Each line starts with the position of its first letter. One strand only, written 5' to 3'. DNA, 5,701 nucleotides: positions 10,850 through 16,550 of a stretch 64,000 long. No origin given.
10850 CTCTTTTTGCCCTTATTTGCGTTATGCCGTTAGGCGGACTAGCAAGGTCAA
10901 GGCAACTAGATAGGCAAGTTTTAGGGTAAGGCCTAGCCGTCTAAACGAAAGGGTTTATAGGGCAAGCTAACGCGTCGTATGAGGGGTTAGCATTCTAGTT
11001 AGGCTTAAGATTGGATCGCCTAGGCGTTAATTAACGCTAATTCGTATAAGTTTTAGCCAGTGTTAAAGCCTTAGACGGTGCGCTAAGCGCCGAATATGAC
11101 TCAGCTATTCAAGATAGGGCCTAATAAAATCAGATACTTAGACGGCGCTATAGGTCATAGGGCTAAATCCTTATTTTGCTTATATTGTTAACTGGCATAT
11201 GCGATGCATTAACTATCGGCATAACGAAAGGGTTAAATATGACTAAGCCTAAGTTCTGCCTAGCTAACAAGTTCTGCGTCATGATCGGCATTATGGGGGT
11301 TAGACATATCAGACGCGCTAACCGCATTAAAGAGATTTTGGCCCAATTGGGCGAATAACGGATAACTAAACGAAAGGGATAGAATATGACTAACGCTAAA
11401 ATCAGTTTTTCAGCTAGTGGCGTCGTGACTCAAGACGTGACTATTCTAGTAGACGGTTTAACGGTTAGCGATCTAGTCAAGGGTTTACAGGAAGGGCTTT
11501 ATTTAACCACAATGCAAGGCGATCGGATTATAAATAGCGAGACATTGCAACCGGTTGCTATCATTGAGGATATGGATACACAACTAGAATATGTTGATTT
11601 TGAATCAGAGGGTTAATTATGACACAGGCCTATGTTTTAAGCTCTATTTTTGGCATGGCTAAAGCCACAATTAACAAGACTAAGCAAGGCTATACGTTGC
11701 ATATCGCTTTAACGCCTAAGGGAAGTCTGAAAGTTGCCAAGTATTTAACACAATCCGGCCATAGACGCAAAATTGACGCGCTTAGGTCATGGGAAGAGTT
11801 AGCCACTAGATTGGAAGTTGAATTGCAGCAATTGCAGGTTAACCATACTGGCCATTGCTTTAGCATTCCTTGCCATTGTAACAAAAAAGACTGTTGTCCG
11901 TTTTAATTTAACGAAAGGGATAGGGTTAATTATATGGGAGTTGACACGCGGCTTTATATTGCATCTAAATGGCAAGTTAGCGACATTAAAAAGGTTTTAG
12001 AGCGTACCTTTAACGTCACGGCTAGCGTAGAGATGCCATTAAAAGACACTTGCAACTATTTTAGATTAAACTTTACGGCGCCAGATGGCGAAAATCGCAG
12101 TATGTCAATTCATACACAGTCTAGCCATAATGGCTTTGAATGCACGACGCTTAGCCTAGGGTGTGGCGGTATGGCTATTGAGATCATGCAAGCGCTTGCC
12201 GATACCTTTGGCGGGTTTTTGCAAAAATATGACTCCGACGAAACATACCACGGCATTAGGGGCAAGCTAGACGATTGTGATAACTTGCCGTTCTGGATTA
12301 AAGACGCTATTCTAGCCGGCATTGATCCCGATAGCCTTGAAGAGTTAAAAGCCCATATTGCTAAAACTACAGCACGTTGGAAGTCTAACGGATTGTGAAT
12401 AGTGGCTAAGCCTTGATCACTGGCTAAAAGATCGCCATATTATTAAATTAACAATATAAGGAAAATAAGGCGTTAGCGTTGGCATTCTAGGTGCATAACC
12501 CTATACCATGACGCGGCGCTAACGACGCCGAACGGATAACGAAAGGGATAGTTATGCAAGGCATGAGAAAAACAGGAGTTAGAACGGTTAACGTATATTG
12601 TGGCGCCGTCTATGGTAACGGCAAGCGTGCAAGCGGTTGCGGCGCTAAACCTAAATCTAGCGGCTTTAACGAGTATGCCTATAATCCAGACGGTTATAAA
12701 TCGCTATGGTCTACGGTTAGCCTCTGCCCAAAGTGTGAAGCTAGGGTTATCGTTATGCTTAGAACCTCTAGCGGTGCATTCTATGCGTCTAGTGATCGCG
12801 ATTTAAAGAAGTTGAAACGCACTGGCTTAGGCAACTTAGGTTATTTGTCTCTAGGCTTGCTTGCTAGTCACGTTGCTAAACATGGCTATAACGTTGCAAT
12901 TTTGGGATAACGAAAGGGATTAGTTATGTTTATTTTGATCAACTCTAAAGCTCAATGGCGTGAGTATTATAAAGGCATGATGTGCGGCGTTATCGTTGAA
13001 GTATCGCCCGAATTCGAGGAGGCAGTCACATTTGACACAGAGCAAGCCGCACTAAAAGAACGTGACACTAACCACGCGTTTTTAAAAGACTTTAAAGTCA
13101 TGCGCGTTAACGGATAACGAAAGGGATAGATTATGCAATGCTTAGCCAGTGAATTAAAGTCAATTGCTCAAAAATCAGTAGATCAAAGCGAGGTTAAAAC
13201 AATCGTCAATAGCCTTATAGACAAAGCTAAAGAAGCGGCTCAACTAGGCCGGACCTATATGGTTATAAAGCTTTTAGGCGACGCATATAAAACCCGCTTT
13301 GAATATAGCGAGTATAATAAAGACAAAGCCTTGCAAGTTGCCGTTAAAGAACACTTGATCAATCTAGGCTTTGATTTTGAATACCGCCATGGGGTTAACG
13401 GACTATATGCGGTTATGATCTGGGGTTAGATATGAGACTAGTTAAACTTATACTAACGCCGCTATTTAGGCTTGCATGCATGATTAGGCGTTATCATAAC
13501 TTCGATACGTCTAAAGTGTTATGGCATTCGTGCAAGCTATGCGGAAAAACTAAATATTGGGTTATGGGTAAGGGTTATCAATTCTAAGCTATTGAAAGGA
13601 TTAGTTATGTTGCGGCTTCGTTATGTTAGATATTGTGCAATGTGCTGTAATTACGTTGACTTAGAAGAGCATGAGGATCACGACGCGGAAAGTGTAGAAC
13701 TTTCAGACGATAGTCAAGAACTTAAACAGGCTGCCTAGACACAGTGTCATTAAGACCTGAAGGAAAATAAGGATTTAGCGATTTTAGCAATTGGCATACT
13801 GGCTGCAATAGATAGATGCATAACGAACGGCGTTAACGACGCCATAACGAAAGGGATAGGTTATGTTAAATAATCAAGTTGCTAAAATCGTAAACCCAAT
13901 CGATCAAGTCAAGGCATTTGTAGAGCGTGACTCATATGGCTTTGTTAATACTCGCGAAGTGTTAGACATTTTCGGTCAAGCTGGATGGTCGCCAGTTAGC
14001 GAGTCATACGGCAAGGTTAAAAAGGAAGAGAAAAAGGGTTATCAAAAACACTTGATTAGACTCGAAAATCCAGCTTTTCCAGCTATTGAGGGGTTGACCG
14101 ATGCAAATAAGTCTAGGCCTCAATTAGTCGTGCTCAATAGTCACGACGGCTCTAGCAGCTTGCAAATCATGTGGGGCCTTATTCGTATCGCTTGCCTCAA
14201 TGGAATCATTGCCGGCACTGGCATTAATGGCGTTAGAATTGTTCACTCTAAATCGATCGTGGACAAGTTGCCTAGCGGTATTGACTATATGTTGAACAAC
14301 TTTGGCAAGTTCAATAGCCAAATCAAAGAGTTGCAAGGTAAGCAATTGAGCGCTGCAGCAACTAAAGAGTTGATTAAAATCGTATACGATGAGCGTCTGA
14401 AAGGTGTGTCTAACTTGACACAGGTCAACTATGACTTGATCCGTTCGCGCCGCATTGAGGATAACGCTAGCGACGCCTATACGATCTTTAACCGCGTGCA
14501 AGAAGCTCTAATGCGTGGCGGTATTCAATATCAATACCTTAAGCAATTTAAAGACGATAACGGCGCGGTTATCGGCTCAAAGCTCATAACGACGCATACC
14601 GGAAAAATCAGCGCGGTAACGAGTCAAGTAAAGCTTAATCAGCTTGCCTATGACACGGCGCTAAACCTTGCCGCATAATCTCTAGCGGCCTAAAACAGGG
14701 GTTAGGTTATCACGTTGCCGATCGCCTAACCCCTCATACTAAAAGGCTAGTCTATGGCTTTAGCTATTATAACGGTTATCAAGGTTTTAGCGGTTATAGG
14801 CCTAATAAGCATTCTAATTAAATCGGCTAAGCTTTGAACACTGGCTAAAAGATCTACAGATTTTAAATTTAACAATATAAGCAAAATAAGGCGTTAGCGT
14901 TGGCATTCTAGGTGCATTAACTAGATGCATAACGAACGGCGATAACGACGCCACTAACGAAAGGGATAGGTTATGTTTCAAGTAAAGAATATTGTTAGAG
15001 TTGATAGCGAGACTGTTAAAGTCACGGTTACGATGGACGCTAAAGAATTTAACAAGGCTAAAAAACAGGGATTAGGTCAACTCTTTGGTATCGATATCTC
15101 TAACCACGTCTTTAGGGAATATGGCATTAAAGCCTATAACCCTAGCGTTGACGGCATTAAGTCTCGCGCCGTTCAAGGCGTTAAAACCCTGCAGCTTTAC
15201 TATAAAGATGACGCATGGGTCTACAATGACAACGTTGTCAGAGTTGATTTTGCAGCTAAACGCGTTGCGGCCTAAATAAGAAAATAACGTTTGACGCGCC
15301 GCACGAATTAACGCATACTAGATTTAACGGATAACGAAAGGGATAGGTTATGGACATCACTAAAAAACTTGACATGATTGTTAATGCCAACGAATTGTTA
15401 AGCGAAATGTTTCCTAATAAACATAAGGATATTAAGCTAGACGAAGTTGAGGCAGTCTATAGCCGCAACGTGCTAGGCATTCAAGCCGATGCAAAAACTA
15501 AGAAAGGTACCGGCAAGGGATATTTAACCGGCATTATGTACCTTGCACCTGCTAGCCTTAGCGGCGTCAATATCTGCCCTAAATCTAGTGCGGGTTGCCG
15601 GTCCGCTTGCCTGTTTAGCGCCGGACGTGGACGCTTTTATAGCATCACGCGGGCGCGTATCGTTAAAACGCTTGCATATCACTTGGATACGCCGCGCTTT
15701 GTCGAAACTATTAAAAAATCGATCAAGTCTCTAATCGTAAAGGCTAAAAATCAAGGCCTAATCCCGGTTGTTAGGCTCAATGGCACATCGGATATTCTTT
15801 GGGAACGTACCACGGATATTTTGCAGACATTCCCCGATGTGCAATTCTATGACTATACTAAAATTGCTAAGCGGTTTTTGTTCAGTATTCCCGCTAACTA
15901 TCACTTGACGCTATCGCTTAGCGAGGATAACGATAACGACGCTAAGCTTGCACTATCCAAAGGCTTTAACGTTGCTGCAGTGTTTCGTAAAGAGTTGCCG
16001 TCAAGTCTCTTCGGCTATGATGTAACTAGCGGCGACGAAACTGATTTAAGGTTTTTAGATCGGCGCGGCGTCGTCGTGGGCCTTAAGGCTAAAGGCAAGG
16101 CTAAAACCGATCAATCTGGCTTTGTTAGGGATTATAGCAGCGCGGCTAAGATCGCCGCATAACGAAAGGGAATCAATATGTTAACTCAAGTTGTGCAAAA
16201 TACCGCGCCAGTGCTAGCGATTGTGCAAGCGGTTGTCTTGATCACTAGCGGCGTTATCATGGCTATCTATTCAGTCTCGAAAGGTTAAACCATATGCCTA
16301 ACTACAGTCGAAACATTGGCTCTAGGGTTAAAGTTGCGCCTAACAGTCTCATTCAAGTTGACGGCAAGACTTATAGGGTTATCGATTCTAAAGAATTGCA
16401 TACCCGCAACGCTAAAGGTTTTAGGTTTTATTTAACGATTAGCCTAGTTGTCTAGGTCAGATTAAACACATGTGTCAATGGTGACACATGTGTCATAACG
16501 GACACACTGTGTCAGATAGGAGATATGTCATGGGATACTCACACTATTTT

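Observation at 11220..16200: Reiterated translation-initiation element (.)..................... in front of at least 11 early genes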

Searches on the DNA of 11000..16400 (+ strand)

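Call 6: search_dna_similar(query=window:11000-16400:+, collection=phages, mode=near, max_rows=20)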
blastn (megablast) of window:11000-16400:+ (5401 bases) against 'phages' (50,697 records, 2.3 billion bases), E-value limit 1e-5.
No match.

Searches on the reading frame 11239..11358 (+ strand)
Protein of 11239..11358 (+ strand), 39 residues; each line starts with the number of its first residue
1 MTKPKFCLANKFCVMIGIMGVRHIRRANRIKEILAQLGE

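Call 11: search_protein_families(library=pfam, proteins=[window:11239-11358:+], max_evalue=0.01)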
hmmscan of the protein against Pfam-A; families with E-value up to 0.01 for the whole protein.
window:11239-11358:+ (39 aa): 0 families

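Call 71: search_protein_families(library=phrogs, proteins=[window:11239-11358:+], max_evalue=0.001)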
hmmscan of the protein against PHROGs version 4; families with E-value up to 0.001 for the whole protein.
window:11239-11358:+ (39 aa): 0 families

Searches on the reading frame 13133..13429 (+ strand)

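Call 11: search_protein_families(library=pfam, proteins=[window:13133-13429:+], max_evalue=0.01)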
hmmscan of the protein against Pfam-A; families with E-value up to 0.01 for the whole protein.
window:13133-13429:+ (98 aa): 1 family
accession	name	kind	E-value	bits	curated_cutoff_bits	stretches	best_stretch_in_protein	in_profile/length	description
PF22970.2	DUF7028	-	0.0055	17.1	27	0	58-86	24-52/83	Domain of unknown function (DUF7028)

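Call 71: search_protein_families(library=phrogs, proteins=[window:13133-13429:+], max_evalue=0.001)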
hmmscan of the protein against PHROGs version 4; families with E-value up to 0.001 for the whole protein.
window:13133-13429:+ (98 aa): 1 family
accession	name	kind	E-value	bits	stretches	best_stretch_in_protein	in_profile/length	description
phrog_2416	-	unknown function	0.00084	20.5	0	4-47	3-45/98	-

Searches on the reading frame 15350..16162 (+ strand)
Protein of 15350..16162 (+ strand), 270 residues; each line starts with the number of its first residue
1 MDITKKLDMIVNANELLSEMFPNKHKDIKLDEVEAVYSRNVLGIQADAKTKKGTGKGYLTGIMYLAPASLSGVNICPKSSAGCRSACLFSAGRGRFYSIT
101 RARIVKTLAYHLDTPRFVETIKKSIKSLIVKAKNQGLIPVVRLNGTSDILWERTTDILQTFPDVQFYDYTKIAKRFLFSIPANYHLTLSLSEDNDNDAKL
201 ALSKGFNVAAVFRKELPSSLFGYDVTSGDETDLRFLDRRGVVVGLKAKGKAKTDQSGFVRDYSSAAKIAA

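Call 11: search_protein_families(library=pfam, proteins=[window:15350-16162:+], max_evalue=0.01)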
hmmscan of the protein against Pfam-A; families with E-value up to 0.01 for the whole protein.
window:15350-16162:+ (270 aa): 1 family
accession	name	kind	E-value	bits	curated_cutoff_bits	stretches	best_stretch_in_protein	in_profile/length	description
PF17338.8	GP88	-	1.7e-47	162.7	24.4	1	49-261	10-229/230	Gene product 88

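Call 21: find_related_loci(query=window:15350-16162:+, collection=viral_contigs, flank=10000)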
Query window:15350-16162:+ (270 aa) in viral_contigs; peptide patterns used: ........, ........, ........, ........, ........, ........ (x = any residue, [..] = any of these).
600 stretches matched a pattern (row limit reached: there are more); 587 encode a relative of the query (tblastn E <= 1e-3); the best 80 are kept; 80 distinct loci.
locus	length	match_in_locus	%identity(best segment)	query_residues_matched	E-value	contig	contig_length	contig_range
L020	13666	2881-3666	72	1-261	1e-128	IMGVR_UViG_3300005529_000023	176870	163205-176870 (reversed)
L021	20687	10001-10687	59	37-265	1e-85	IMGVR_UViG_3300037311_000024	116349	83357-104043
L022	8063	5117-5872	49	10-259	2e-73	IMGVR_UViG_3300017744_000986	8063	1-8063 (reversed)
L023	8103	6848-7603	49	10-259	2e-73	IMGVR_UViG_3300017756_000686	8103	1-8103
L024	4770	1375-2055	53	38-261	6e-73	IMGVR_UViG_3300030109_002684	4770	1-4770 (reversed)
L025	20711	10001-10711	50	28-261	5e-72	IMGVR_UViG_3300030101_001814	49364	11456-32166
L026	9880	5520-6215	53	41-260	7e-72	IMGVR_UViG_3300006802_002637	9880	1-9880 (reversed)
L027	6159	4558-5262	51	28-259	3e-71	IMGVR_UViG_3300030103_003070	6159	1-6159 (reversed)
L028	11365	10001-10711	50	26-259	2e-70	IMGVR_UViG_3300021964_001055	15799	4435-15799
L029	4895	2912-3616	50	32-261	4e-70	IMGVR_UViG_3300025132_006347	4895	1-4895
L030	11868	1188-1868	51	38-261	7e-70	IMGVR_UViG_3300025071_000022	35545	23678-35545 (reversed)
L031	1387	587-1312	48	25-261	7e-74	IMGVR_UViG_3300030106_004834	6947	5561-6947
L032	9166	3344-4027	50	38-261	5e-69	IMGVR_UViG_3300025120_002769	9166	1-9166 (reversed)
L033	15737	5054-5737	51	38-261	2e-68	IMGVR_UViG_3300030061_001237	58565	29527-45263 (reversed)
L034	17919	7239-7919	51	38-261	5e-68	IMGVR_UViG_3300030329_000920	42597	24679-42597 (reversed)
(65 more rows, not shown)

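Call 71: search_protein_families(library=phrogs, proteins=[window:15350-16162:+], max_evalue=0.001)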
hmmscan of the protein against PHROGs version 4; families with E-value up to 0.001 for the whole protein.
window:15350-16162:+ (270 aa): 2 families
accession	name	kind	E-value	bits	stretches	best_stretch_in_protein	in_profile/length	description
phrog_1617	-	unknown function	5.2e-70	236.7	1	38-261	38-271/273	-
phrog_1392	-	unknown function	4.9e-07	30.4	1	39-213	43-227/296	-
